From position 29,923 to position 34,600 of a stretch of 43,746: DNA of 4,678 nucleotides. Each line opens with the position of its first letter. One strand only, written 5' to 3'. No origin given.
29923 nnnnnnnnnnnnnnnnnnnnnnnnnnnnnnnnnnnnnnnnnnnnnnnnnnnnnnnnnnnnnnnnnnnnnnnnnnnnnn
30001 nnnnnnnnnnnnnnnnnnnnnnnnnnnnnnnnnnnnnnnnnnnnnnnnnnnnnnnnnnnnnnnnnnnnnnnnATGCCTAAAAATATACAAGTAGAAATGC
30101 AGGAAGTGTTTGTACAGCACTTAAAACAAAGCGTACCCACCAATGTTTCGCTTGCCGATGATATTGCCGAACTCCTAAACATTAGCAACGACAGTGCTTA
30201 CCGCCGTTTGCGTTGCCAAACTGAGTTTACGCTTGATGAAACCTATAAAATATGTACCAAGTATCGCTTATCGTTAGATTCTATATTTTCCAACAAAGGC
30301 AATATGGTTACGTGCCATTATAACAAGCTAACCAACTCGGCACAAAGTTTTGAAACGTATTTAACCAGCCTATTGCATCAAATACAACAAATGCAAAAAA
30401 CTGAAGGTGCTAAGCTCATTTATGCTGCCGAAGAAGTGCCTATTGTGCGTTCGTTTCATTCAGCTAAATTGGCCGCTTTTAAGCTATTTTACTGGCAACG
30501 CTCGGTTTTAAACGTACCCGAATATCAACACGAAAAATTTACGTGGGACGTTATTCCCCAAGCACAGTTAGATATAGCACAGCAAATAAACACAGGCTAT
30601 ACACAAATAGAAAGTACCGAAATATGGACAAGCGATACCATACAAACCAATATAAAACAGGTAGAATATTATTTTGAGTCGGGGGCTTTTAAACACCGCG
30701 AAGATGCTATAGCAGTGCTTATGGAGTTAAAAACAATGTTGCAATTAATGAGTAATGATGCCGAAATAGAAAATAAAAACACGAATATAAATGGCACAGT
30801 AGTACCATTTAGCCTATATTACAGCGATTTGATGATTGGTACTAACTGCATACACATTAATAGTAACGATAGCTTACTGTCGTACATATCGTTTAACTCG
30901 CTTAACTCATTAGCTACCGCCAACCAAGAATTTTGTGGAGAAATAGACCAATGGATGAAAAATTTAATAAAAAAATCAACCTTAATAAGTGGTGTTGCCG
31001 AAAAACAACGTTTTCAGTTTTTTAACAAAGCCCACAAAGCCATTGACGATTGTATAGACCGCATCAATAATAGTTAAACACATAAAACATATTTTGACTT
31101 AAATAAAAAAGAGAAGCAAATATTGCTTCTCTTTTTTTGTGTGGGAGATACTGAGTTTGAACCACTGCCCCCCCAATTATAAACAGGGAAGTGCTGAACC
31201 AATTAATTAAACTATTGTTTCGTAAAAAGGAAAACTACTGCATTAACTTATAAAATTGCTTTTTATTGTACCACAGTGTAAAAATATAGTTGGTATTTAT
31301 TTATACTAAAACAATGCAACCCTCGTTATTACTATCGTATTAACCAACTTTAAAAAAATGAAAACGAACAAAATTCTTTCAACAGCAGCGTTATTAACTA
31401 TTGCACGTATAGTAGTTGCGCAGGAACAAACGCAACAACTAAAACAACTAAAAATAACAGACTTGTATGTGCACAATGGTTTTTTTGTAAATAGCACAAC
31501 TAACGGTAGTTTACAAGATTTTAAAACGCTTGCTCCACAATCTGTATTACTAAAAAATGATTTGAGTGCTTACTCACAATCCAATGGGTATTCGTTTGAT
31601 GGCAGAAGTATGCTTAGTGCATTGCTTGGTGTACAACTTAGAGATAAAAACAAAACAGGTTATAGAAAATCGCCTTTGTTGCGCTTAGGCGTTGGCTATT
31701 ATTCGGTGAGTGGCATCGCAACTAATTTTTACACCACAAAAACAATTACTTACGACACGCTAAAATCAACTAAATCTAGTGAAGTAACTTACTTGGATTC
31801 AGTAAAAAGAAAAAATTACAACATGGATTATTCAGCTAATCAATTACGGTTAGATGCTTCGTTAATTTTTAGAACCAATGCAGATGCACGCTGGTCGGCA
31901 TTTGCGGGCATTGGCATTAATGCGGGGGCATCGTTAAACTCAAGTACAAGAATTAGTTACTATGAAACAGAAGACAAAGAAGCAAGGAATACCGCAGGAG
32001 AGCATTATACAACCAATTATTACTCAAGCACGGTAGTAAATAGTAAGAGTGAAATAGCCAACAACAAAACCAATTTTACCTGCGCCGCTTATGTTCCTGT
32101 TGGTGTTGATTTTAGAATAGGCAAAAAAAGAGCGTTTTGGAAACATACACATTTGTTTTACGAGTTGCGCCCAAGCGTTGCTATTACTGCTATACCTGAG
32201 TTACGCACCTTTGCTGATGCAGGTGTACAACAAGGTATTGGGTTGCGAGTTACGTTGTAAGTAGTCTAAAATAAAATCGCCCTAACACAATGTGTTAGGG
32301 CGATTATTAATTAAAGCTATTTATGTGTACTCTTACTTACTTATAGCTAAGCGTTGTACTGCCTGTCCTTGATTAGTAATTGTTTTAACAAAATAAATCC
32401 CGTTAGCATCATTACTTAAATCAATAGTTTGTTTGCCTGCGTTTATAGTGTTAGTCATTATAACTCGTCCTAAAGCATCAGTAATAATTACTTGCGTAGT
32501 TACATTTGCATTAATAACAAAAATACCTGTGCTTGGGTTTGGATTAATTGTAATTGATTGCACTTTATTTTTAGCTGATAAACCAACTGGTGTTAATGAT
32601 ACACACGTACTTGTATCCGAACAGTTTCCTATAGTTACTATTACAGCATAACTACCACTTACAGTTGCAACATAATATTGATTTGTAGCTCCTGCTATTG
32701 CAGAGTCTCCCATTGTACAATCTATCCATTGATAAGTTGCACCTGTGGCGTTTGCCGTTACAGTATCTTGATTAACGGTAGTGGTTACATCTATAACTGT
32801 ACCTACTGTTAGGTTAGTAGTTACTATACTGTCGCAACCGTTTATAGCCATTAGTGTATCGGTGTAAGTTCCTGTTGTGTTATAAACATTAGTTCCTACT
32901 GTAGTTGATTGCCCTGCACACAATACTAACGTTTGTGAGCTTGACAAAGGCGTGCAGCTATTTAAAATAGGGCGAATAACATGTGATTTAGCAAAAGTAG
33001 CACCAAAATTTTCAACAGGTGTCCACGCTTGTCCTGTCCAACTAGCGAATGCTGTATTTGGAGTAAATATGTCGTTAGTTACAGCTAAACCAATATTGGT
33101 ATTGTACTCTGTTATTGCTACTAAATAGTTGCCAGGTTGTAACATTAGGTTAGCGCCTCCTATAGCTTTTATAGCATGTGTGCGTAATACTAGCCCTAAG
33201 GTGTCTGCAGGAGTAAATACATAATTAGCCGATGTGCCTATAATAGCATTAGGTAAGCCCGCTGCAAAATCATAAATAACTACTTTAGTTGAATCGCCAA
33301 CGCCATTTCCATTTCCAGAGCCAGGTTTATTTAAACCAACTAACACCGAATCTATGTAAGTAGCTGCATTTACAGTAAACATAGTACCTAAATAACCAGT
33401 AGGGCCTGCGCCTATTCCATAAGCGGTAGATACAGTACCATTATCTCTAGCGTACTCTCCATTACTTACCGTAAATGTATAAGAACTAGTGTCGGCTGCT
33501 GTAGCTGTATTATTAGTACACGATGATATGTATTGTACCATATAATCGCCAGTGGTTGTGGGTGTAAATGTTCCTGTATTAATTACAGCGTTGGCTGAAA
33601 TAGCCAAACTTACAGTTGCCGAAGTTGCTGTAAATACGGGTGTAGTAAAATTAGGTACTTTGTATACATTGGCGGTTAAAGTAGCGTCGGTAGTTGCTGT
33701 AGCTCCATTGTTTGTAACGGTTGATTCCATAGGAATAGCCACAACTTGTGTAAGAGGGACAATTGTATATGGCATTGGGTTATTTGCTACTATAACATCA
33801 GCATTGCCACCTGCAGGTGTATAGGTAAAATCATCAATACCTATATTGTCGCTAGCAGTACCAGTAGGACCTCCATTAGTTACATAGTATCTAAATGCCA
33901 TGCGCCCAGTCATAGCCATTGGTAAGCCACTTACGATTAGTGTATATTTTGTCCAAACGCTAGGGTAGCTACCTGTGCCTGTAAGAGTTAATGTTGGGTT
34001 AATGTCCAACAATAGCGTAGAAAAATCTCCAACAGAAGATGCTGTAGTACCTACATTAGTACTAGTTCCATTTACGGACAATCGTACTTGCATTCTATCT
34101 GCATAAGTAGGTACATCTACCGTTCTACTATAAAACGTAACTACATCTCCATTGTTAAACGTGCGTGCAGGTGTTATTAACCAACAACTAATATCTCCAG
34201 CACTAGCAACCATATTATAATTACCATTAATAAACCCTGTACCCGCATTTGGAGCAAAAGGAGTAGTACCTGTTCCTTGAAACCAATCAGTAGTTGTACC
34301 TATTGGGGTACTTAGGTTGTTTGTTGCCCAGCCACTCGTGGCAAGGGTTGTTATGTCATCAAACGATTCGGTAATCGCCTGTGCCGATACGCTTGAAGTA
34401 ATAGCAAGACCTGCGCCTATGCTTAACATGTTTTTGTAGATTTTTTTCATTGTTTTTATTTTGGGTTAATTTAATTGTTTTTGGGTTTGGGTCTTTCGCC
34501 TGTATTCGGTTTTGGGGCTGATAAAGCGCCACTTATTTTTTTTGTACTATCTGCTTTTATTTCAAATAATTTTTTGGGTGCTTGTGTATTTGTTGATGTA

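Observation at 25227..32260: Candidate self-contained envelope module: HTH regulator + operator triplet + leader-box array + three barrel-type proteins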

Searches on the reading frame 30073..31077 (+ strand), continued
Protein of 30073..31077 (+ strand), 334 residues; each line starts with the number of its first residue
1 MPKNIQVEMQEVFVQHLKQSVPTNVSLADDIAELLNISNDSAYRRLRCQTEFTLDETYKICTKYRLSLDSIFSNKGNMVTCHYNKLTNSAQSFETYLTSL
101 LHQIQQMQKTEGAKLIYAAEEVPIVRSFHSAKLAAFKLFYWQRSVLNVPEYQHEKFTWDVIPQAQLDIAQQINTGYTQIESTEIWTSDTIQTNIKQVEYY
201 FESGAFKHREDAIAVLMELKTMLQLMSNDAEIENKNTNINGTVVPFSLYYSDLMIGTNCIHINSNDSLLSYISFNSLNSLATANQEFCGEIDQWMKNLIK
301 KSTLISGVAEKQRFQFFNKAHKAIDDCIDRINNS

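Call 81: search_protein_families(library=pfam, max_evalue=0.001, proteins=[L068:7540-8145:-, L013:2514-3788:-, L027:3954-5315:-, L024:896-3097:-, L011:7345-7974:-, L027:7987-8910:-, L066:8023-8616:-, L018:80-787:-, L015:2427-3131:-, L054:3589-4494:-])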
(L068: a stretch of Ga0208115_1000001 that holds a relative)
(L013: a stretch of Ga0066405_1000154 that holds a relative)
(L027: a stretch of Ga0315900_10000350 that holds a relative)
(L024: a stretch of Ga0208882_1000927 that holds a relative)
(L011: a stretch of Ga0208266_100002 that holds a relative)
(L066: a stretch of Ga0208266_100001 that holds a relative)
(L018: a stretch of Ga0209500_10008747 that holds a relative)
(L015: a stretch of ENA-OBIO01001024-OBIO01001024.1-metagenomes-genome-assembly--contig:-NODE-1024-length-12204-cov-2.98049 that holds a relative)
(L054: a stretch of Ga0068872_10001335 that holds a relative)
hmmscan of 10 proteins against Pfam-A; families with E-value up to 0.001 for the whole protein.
L068:7540-8145:- (201 aa): 1 family
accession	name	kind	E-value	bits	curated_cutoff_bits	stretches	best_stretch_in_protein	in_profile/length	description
PF01066.26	CDP-OH_P_transf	-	1.1e-09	39.3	22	1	5-113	3-113/152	CDP-alcohol phosphatidyltransferase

L013:2514-3788:- (424 aa): 1 family
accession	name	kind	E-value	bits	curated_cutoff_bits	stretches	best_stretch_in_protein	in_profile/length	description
PF19573.5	DUF6089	-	0.00029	20.7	23.2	0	11-133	6-134/226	Domain of unknown function (DUF6089)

L027:3954-5315:- (453 aa): 0 families

L024:896-3097:- (733 aa): 1 family
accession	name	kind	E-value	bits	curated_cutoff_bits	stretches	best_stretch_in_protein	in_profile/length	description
PF05036.18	SPOR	-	5e-10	40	21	1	648-715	4-75/76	SPOR domain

L011:7345-7974:- (209 aa): 1 family
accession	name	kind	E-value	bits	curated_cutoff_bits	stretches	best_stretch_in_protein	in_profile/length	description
PF01553.26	Acyltransferase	-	1.1e-14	54.8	23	1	26-157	4-130/132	Acyltransferase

L027:7987-8910:- (307 aa): 1 family
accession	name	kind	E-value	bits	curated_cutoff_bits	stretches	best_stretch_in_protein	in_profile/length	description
PF01148.25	CTP_transf_1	-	4.8e-59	200.8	24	1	46-305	1-264/264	Cytidylyltransferase family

L066:8023-8616:- (197 aa): 1 family
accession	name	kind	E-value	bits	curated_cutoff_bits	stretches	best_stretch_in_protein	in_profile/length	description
PF01066.26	CDP-OH_P_transf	-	2.1e-09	38.4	22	1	28-184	3-149/152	CDP-alcohol phosphatidyltransferase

L018:80-787:- (235 aa): 0 families

L015:2427-3131:- (234 aa): 0 families

L054:3589-4494:- (301 aa): 0 families

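Call 84: search_dna_similar(query=window:30073-31077:+, collection=phages, mode=protein, max_evalue=0.001, max_rows=5)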
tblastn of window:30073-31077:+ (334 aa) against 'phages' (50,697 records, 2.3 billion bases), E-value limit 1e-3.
No match.

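Call 87: find_related_loci(query=A3, collection=viral_contigs, flank=5000)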
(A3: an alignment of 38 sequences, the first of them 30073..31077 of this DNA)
Query A3 (334 aa) in viral_contigs; peptide patterns used: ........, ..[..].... (x = any residue, [..] = any of these).
46 stretches matched a pattern, but none encodes a relative of the query by tblastn (E <= 1e-3).
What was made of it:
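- Closest known: Lambda CI/Cro-type. Different: The unit is chromosomal and vertically conserved, not from a phage or restriction-modification system (calls 84, 87).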

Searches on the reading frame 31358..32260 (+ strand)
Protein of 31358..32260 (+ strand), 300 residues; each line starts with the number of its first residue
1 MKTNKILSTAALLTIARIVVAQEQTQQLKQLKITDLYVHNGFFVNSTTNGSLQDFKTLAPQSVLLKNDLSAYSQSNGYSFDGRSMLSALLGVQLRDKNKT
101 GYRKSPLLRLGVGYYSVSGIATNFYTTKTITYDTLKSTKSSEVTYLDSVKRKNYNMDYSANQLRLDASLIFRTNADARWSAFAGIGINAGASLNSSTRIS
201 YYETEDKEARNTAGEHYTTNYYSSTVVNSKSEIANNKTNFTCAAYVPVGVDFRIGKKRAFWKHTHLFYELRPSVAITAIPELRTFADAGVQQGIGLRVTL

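Call 3: search_protein_families(library=pfam, max_evalue=0.1, proteins=[window:31358-32260:+])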
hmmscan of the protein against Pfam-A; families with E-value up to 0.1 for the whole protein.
window:31358-32260:+ (300 aa): 0 families

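Call 4: search_protein_families(library=ncbifam, max_evalue=0.1, proteins=[window:31358-32260:+])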
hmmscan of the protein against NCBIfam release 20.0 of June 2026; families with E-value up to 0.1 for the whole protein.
window:31358-32260:+ (300 aa): 0 families

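Call 26: search_protein_families(library=padloc, max_evalue=0.1, proteins=[window:31358-32260:+])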
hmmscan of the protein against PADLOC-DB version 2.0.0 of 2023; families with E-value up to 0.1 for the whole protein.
window:31358-32260:+ (300 aa): 0 families

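Call 70: search_protein_families(library=pfam, max_evalue=10, proteins=[window:31358-32260:+])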
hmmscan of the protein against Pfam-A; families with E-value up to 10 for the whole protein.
window:31358-32260:+ (300 aa): 0 families

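Call 71: search_solved_structures(query=window:31358-32260:+, max_evalue=10)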
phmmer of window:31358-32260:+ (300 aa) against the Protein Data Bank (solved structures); distinct sequences matched with E-value up to 10: 2.
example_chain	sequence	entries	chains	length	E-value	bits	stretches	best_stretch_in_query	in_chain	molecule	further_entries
6xx1_A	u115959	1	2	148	3.7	10.1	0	192-245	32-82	Cellulose binding domain-containing protein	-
6xx1_C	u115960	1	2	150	3.8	10.1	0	192-245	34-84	Cellulose binding domain-containing protein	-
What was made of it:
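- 31358..32260 (+): OMP300: exported protein and possible beta-barrel. It is adjacent to the conserved unit but not part of it. It has no family or PDB match (calls 3, 4, 70, 71).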

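Call 79: search_protein_families(library=phrogs, max_evalue=0.01, proteins=[window:31358-32260:+])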
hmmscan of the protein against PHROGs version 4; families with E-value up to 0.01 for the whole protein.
window:31358-32260:+ (300 aa): 0 families

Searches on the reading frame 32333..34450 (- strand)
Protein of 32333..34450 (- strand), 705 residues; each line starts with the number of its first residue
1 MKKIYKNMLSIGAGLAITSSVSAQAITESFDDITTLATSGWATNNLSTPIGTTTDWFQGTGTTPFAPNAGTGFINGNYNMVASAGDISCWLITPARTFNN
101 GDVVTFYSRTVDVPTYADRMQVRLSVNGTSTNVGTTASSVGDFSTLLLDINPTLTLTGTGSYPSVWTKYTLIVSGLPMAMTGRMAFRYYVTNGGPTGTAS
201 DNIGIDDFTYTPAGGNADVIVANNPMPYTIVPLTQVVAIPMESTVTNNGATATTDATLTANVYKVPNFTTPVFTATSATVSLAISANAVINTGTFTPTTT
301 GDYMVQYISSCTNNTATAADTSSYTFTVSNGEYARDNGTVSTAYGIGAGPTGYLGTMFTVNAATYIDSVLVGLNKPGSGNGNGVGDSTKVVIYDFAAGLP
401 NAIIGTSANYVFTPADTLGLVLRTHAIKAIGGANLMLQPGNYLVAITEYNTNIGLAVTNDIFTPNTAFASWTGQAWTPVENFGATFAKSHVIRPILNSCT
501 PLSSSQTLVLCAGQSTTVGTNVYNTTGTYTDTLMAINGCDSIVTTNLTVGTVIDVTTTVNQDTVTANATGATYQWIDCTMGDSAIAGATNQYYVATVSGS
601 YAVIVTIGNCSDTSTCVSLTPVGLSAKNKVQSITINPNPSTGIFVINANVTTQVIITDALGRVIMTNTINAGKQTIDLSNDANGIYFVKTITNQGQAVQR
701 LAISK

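Call 3: search_protein_families(library=pfam, max_evalue=0.1, proteins=[window:32333-34450:-])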
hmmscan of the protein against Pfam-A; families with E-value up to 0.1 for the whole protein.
window:32333-34450:- (705 aa): 2 families
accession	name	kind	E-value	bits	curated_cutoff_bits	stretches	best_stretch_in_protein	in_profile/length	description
PF18962.6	Por_Secre_tail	-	1.1e-10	42.1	27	1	635-703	1-75/75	Secretion system C-terminal sorting domain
PF16967.11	TcfC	-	0.0026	17.7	29.4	1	661-690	21-50/68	E-set like domain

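Call 4: search_protein_families(library=ncbifam, max_evalue=0.1, proteins=[window:32333-34450:-])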
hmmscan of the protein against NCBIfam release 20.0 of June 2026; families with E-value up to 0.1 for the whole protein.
window:32333-34450:- (705 aa): 2 families
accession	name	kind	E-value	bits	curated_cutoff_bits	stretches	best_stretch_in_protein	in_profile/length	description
NF038128.1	choice_anch_J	domain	6.2e-30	104.5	30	1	26-209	2-161/162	choice-of-anchor J domain-containing protein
TIGR04183.1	Por_Secre_tail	domain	2e-10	40.5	23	1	636-703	2-71/72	T9SS type A sorting domain-containing protein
